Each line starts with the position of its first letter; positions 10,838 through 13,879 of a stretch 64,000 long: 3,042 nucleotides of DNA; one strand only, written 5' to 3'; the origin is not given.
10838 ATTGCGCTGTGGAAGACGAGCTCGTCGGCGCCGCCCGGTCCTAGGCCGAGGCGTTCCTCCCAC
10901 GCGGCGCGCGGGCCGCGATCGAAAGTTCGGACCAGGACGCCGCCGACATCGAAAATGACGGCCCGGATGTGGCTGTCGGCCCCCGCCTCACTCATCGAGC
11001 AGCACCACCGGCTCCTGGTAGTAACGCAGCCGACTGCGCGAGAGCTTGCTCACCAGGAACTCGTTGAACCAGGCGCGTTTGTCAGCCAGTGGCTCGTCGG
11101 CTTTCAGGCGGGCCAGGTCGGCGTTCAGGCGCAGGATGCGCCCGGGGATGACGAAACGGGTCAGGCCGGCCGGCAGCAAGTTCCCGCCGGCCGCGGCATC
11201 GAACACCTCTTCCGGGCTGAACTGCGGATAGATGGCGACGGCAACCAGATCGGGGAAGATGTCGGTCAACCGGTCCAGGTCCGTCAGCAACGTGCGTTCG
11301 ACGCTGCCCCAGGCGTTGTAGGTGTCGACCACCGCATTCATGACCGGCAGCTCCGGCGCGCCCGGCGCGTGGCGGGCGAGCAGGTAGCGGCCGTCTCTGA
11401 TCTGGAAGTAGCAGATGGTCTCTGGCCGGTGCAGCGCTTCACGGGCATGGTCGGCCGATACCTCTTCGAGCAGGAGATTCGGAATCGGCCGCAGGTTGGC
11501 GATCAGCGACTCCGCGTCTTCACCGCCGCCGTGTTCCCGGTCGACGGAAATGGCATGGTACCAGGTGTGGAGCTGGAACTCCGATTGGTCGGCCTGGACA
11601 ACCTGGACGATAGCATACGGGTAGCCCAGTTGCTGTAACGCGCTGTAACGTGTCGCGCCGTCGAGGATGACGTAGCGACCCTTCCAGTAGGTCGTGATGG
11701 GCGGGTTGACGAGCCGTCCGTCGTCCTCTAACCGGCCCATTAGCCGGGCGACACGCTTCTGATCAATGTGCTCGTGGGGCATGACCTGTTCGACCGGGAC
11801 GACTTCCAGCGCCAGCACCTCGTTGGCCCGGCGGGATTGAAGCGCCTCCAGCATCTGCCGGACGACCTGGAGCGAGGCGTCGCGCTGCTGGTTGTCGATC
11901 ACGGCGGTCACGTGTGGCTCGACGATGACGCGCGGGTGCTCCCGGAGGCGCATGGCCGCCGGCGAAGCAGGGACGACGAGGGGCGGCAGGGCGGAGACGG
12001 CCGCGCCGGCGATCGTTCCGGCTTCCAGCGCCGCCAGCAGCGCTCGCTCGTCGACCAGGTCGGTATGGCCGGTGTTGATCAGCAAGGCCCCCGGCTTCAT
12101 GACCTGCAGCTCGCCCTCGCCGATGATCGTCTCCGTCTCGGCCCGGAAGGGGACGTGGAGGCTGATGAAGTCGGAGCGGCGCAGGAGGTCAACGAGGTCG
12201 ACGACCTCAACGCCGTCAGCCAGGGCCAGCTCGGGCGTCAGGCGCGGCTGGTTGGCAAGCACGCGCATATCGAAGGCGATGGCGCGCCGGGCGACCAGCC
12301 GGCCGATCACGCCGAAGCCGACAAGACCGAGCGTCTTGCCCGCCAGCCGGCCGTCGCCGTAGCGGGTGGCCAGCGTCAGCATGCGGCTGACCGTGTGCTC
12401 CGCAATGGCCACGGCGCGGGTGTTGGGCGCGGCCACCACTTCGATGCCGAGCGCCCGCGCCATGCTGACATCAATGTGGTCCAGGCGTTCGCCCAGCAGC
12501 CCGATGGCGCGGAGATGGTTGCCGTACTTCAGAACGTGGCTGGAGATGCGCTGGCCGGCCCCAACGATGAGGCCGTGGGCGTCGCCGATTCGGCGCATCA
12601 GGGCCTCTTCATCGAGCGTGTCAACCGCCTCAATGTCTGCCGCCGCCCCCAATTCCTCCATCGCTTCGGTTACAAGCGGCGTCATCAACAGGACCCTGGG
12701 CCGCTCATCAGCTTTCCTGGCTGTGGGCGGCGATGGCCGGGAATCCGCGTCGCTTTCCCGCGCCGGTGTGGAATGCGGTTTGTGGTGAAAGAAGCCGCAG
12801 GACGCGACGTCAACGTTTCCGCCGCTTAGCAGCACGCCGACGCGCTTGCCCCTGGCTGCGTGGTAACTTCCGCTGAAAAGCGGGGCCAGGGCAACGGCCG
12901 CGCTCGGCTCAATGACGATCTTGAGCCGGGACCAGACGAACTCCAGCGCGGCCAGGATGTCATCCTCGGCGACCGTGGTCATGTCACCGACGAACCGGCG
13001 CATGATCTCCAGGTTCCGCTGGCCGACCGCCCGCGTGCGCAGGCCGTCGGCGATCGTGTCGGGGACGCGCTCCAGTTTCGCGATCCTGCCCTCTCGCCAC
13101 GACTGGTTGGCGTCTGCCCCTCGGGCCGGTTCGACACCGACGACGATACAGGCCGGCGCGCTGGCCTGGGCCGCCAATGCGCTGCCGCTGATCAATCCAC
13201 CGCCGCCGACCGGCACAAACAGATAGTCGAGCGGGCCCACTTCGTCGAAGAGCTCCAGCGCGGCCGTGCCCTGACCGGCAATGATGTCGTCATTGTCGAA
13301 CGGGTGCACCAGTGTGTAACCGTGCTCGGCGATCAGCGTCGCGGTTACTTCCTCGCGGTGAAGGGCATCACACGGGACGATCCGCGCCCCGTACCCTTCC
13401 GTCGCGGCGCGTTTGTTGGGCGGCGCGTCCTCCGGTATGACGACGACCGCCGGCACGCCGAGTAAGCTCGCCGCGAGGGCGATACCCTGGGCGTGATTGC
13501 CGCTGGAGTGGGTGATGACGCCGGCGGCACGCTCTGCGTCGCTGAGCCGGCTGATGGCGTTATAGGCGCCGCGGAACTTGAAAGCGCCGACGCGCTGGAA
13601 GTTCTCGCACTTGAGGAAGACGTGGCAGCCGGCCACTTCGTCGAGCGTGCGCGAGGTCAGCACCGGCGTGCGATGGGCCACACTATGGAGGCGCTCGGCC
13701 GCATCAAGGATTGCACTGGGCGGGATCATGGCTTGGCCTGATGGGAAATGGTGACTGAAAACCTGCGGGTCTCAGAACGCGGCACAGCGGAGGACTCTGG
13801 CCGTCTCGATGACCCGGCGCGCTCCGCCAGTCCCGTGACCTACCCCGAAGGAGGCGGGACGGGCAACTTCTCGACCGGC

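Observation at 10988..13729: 913-aa fusion of a Ser/Thr-dehydratase-like PLP enzyme, a SerA-like dehydrogenase and a ParB/Srx (SerK/SbnI-like) domain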

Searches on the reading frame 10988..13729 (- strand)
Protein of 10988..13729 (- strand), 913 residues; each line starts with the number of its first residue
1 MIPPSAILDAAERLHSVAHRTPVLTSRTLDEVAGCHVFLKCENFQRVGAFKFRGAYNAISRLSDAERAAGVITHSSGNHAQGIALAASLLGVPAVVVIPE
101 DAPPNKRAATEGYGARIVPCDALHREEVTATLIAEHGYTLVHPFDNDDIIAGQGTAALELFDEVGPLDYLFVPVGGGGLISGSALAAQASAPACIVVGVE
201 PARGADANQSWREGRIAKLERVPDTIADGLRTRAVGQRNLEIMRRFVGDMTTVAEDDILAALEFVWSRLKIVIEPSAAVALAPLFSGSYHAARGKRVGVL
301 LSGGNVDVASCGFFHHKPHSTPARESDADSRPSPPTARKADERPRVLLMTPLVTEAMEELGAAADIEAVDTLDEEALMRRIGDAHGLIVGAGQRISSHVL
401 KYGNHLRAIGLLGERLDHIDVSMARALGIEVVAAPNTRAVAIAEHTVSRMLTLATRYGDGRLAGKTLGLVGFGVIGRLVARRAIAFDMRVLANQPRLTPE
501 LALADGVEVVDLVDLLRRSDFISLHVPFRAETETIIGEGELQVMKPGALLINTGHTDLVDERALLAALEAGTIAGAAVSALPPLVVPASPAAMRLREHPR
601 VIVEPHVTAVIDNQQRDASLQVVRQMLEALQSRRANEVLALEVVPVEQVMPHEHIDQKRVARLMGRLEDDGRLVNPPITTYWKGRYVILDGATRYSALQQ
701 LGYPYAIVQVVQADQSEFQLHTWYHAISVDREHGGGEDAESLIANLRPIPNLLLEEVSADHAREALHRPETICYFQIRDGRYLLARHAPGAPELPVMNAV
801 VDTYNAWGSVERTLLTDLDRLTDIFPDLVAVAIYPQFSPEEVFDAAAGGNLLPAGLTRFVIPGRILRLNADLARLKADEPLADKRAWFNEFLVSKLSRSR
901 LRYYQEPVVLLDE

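Call 5: search_protein_families(library=pfam, proteins=[window:10988-13729:-], max_evalue=0.01)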
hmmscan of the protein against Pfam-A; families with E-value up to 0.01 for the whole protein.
window:10988-13729:- (913 aa): 5 families
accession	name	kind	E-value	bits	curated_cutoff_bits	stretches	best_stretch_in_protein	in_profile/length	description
PF00291.31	PALP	-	1e-75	255.3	35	1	19-303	6-295/295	Pyridoxal-phosphate dependent enzyme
PF02826.25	2-Hacid_dh_C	-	1.8e-39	135.4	25.1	1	460-607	32-177/178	D-isomer specific 2-hydroxyacid dehydrogenase, NAD binding domain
PF00389.36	2-Hacid_dh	-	1.8e-16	60.5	24.6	1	346-637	1-131/134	D-isomer specific 2-hydroxyacid dehydrogenase, catalytic domain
PF03446.21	NAD_binding_2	-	0.00049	20.6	21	1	467-571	2-110/161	NAD binding domain of 6-phosphogluconate dehydrogenase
PF00670.27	AdoHcyase_NAD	-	0.0008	20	27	1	456-559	15-115/162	S-adenosyl-L-homocysteine hydrolase, NAD binding domain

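Call 6: search_protein_families(library=ncbifam, proteins=[window:10988-13729:-], max_evalue=0.01)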
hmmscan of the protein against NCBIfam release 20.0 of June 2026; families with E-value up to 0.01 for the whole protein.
window:10988-13729:- (913 aa): 61 families (the best 25 are shown)
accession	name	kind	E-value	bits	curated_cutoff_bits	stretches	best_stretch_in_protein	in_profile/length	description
NF005454.0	PRK07048.1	equivalog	6.2e-124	413.3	452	1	7-313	12-318/324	threo-3-hydroxy-L-aspartate ammonia-lyase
NF045641.2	BHydaspDhtseBhcB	equivalog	2.2e-98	329.2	550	1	7-308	7-307/312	beta-hydroxyaspartate dehydratase BhcB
TIGR01127.1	ilvA_1Cterm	equivalog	2.4e-83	280.2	378.75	1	21-309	1-289/380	threonine ammonia-lyase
NF005600.0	PRK07334.1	equivalog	2.4e-83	280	496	1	5-308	13-314/408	threonine ammonia-lyase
NF006389.0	PRK08638.1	equivalog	5.8e-75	252.3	453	1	6-309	13-318/333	bifunctional threonine ammonia-lyase/L-serine ammonia-lyase TdcB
NF005147.0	PRK06608.1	equivalog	1.4e-74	251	380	1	4-309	8-314/339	serine/threonine dehydratase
NF005292.0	PRK06815.1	equivalog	2.8e-70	236.9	371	1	6-308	7-310/320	threonine/serine dehydratase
TIGR01124.1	ilvA_2Cterm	equivalog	9.8e-68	228.9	411.3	1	13-311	10-311/499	threonine ammonia-lyase, biosynthetic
NF006674.0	PRK09224.1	subfamily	2.4e-67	227.8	577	1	13-313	18-321/508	threonine ammonia-lyase IlvA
NF006390.0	PRK08639.1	equivalog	5.6e-67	226.5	421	1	6-309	11-318/418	threonine ammonia-lyase IlvA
NF006094.0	PRK08246.1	subfamily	1.5e-66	224.9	331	1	5-310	8-308/310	serine/threonine dehydratase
NF005680.0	PRK07476.1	equivalog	2.1e-65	220.8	413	1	5-309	8-314/326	hydroxyectoine utilization dehydratase EutB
NF009130.0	PRK12483.1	subfamily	2.7e-62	211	801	1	12-307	29-327/521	threonine ammonia-lyase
TIGR02079.1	THD1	equivalog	4.2e-62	210.2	440.55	1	7-309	3-310/410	threonine ammonia-lyase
TIGR02991.1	ectoine_eutB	equivalog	1.3e-61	208.3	413.35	1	6-309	5-309/317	hydroxyectoine utilization dehydratase EutB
TIGR01327.1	PGDH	equivalog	1e-52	179.6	454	1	345-652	1-326/525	phosphoglycerate dehydrogenase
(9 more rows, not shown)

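Call 9: find_homologous_proteins(query=window:10988-13729:-, max_evalue=0.00001)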
Query window:10988-13729:- (913 aa): 4536 proteins with E <= 0.00001 among 8000 candidates; the best 120 are listed.
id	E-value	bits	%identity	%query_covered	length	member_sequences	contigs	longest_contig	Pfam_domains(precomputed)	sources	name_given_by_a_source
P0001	0.0e+0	1986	98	100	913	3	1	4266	PF00291.32,PF00389.37,PF02826.26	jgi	jgi:threonine dehydratase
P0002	0.0e+0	1386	69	100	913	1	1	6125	PF00291.32,PF00389.37,PF02826.26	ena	-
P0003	0.0e+0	1373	68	100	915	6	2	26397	PF00291.32,PF00670.28,PF00389.37,PF02826.26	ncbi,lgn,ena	-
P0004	0.0e+0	1361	69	100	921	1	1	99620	PF00291.32,PF00389.37,PF02826.26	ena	-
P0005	0.0e+0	1360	68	100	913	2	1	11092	PF00291.32,PF00389.37,PF02826.26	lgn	-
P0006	0.0e+0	1358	69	100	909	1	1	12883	PF00291.32,PF00389.37,PF02826.26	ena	-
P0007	0.0e+0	1355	67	100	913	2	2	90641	PF00291.32,PF00670.28,PF00389.37,PF02826.26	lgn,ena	-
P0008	0.0e+0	1355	70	100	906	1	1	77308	PF00291.32,PF00389.37,PF02826.26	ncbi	-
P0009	0.0e+0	1354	69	100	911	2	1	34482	PF00291.32,PF00389.37,PF02826.26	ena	-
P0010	0.0e+0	1353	68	100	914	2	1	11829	PF00291.32,PF00670.28,PF00389.37,PF02826.26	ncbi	-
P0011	0.0e+0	1352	68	100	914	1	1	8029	PF00291.32,PF00389.37,PF02826.26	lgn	-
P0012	0.0e+0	1352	68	100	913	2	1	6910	PF00291.32,PF00670.28,PF00389.37,PF02826.26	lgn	-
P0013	0.0e+0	1352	70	100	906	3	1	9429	PF00291.32,PF00389.37,PF02826.26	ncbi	-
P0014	0.0e+0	1349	69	100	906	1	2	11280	PF00291.32,PF00389.37,PF02826.26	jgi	-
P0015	0.0e+0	1349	70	100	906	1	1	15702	PF00291.32,PF00389.37,PF02826.26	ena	-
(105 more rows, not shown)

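Call 56: predict_structure(alignment_id=A2)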
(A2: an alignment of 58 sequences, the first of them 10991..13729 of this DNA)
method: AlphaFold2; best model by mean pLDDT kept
length: 913 residues; sequences in the alignment: 58
mean_pLDDT: 82.2   pTM: 0.42
mean pLDDT of the five models: 82.2, 80.7, 80.7, 75.8, 74.2
residues with pLDDT >= 90: 347; 70-90: 418; 50-70: 95; < 50: 53
segments of 3 or more residues with pLDDT < 50: 45-47, 316-340, 633-638, 898-913
pLDDT, mean of each block of 10 residues (from residue 1): 91 85 86 92 62 92 95 85 91 93 79 91 86 95 87 93 95 90 96 96 92 91 81 86 95 92 83 84 90 92 65 49 33 33 84 87 88 81 87 76 79 73 62 71 87 90 93 85 90 72 75 94 83 85 93 79 93 91 67 91 81 70 86 52 89 82 77 83 90 86 88 68 88 68 93 92 85 92 94 91 89 83 89 89 88 82 63 83 81 57 33 26
secondary structure, 60 per line:
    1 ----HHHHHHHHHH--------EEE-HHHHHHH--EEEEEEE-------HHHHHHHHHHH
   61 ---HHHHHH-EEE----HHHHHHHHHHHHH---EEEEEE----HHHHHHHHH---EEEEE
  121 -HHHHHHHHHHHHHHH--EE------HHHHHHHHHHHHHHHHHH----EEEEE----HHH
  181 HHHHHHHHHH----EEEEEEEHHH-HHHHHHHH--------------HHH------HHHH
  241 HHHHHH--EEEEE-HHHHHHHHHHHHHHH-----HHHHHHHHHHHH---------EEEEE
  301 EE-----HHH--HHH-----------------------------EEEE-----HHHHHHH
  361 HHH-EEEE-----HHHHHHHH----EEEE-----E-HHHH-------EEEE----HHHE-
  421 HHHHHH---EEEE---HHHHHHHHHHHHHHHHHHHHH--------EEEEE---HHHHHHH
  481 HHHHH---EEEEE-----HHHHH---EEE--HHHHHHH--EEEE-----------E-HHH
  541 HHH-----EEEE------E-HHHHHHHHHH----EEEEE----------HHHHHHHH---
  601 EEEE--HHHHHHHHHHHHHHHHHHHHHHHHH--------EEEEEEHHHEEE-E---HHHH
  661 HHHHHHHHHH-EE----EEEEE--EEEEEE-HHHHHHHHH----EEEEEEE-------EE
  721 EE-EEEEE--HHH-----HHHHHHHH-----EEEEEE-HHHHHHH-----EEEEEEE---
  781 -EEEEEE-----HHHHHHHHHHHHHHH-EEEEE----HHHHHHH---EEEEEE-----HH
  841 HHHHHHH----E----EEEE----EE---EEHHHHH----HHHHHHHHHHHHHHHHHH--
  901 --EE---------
elements in order (helices of 4 or more, strands of 3 or more residues): H5-14 E23-25 H27-33 E36-42 H50-60 H64-69 E71-73 H78-90 E94-99 H104-112 E116-120 H122-136 H147-164 E169-173 H178-190 E195-201 H206-213 H237-246 E249-253 H255-269 H275-286 E296-302 E345-348 H354-363 E365-368 H374-381 E386-389 H397-400 E408-411 H421-426 E430-433 H437-457 E466-470 H474-485 E489-493 H499-503 E507-509 H512-518 E521-524 H538-543 E549-552 H561-570 E575-579 H590-597 E601-604 H607-631 E640-645 E649-651 H657-670 E678-682 E685-690 H692-700 E705-711 E719-722 E724-728 H739-746 E752-757 H759-765 E771-777 E782-787 H793-807 E809-813 H818-824 E828-833 H839-847 E857-860 H872-876 H881-898

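Call 60: fold_search(model_id=the predicted structure, library=pdb)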
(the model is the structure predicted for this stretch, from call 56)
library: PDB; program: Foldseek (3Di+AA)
matches with E <= 10: 1970; with E <= 0.001: 1239
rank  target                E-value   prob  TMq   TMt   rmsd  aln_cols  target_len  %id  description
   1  1v71                  2.6e-38  1.00  0.33  0.93   1.8       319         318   47  Crystal Structure of S.pombe Serine Racemase (released 2005-06-14)
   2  2zpu                  6.5e-36  1.00  0.33  0.92   2.1       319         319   47  Crystal Structure of Modified Serine Racemase from S.pombe. (released 2009-04-28)
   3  6lut_A                4.8e-32  1.00  0.32  0.94   1.7       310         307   44  Crystal structure of Serine Racemase from Dictyostelium discoideum. (released 2020-12-09)
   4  6lut_B                4.8e-32  1.00  0.32  0.93   1.9       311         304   44  Crystal structure of Serine Racemase from Dictyostelium discoideum. (released 2020-12-09)
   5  2gn0_MODEL_1_B        1.1e-31  1.00  0.33  0.93   1.7       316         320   35  Crystal structure of dimeric biodegradative threonine deaminase (TdcB) from Salmonella typhimurium at 1.7 A re (released 2006-11-07)
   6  2gn0_MODEL_1_C        1.4e-31  1.00  0.33  0.90   1.8       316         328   35  Crystal structure of dimeric biodegradative threonine deaminase (TdcB) from Salmonella typhimurium at 1.7 A re (released 2006-11-07)
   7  2gn0_MODEL_1_A        1.8e-31  1.00  0.33  0.90   1.8       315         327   36  Crystal structure of dimeric biodegradative threonine deaminase (TdcB) from Salmonella typhimurium at 1.7 A re (released 2006-11-07)
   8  2gn2                  4.0e-31  1.00  0.33  0.90   1.8       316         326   35  Crystal structure of tetrameric biodegradative threonine deaminase (TdcB) from Salmonella typhimurium in complex with CM (released 2006-11-07)
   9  2gn1_B                5.6e-31  1.00  0.33  0.92   1.9       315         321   36  Crystal structure of dimeric biodegradative threonine deaminase (TdcB) from Salmonella typhimurium at 2.2A resolution  (released 2006-11-07)
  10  7nbc_AAA              2.1e-30  1.00  0.33  0.89   2.4       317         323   40  Crystal structure of human serine racemase in complex with DSiP fragment Z2856434779, XChem fragment screen. (released 2021-03-03)
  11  6slh_AAA              2.7e-30  1.00  0.32  0.89   2.3       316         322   40  Conformational flexibility within the small domain of human serine racemase. (released 2020-02-12)
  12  3hmk_B                3.1e-30  1.00  0.32  0.88   2.4       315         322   40  Crystal Structure of Serine Racemase (released 2010-01-26)
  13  3l6r                  3.7e-30  1.00  0.33  0.90   2.3       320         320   39  The structure of mammalian serine racemase: Evidence for conformational changes upon inhibitor binding (released 2010-01-26)
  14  3l6b                  4.7e-30  1.00  0.32  0.89   2.3       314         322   40  X-ray crystal structure of human serine racemase in complex with malonate a potent inhibitor (released 2010-01-26)
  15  7nbh_AAA              4.9e-30  1.00  0.32  0.89   2.4       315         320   40  Crystal structure of human serine racemase in complex with DSiP fragment Z26781964, XChem fragment screen. (released 2021-03-03)
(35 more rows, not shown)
